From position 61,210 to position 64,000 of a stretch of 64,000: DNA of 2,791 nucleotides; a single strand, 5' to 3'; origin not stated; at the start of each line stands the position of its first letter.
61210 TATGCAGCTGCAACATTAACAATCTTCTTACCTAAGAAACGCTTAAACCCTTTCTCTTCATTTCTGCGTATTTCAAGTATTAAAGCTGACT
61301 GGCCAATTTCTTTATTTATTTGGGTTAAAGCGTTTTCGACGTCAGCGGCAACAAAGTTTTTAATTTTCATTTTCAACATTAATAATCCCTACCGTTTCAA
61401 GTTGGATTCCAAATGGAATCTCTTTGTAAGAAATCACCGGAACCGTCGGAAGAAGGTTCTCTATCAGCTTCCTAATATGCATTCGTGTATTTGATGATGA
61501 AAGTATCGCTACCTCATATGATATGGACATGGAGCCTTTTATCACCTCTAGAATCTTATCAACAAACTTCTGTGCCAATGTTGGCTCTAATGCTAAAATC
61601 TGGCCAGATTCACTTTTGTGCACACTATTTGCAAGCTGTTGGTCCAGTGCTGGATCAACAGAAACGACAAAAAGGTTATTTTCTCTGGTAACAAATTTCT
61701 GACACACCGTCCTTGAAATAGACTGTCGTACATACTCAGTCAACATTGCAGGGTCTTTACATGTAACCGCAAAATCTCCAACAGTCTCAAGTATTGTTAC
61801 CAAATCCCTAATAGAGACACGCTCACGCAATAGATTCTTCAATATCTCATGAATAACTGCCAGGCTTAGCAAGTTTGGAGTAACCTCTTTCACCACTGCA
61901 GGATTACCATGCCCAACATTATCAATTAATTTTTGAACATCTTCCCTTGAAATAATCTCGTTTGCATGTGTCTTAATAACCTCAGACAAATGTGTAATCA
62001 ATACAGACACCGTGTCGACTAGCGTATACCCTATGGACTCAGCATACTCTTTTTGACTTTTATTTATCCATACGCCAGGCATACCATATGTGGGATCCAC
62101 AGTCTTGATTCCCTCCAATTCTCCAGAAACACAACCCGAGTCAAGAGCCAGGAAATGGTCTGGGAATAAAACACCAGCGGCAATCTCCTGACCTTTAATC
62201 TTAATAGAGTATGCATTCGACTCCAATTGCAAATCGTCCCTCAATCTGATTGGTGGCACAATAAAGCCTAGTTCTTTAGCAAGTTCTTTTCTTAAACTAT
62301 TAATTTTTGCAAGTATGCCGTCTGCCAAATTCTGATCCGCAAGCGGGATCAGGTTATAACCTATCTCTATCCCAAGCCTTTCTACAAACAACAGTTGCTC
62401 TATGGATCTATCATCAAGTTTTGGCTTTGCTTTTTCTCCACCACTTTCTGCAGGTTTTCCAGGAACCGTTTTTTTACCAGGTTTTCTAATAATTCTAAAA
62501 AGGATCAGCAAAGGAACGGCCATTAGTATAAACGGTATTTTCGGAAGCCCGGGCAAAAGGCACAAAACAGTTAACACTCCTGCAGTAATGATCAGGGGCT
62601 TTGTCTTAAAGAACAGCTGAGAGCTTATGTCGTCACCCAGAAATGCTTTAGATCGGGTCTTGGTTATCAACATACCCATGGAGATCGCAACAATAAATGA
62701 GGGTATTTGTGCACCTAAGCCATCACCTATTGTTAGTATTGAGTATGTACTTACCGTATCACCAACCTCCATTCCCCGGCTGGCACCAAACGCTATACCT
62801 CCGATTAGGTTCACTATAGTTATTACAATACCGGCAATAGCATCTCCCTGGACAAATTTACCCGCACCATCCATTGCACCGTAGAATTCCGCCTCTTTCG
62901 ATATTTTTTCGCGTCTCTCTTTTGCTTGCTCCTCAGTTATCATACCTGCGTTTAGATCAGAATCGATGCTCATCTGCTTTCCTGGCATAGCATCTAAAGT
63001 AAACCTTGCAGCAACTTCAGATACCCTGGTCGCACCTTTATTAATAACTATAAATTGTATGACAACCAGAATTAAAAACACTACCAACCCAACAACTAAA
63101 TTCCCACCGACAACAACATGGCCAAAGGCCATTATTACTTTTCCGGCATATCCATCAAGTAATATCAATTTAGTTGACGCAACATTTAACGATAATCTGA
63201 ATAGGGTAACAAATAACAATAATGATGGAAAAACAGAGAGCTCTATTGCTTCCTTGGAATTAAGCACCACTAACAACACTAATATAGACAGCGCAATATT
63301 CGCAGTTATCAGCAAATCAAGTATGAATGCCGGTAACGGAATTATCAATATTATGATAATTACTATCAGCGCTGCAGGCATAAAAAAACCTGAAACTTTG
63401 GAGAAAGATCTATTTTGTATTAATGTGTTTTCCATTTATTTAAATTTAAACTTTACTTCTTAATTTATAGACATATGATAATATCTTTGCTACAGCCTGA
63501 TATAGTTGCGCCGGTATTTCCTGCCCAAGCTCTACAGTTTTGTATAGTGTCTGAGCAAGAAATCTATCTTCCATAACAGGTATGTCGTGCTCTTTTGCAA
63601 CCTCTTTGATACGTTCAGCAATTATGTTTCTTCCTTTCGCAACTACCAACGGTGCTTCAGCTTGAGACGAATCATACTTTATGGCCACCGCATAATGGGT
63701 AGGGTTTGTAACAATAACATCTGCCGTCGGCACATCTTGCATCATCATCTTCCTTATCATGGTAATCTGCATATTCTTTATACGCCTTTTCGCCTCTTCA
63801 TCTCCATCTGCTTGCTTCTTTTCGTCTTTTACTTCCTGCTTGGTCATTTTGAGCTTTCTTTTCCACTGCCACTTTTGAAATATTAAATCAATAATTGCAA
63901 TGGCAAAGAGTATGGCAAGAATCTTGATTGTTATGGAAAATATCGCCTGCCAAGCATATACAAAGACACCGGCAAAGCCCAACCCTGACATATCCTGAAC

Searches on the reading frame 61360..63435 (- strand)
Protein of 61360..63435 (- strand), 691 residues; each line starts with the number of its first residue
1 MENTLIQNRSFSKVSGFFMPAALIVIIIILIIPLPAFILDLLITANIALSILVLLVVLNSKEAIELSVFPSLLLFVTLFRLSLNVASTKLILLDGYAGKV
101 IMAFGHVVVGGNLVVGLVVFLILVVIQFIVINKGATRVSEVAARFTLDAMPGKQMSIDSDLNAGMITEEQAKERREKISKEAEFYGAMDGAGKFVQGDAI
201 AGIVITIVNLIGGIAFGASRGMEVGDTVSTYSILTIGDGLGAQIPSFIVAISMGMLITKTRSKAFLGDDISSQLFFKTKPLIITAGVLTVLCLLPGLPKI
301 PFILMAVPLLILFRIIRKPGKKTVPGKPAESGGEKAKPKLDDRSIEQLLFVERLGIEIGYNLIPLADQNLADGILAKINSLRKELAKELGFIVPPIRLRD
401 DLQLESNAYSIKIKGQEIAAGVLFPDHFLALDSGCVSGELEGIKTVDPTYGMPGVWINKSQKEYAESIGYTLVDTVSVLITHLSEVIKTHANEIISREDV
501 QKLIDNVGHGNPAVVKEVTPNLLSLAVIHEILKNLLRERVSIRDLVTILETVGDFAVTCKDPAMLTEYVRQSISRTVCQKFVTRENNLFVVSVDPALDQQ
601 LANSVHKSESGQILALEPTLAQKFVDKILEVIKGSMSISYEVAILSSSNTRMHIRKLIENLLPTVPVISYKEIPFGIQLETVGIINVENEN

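Call 54: search_protein_families(library=pfam, proteins=[window:61360-63435:-], max_evalue=0.0001)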
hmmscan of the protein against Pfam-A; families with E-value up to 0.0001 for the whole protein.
window:61360-63435:- (691 aa): 1 family
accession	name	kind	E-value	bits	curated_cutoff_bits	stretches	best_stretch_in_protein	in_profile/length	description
PF00771.25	FHIPEP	-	2.1e-246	820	29.1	1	26-674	1-653/657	FHIPEP family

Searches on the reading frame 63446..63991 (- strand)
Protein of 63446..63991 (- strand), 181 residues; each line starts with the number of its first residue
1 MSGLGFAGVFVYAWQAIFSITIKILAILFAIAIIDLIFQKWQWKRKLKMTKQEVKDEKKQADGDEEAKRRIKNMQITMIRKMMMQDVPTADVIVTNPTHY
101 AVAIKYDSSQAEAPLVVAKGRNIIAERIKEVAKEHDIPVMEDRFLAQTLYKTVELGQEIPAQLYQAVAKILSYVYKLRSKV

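Call 54: search_protein_families(library=pfam, proteins=[window:63446-63991:-], max_evalue=0.0001)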
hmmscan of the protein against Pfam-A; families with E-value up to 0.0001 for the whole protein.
window:63446-63991:- (181 aa): 1 family
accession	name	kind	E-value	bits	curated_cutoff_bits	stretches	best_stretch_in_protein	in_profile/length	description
PF01312.24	Bac_export_2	-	8.1e-74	249.3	24.4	1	6-174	167-335/335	FlhB HrpN YscU SpaS Family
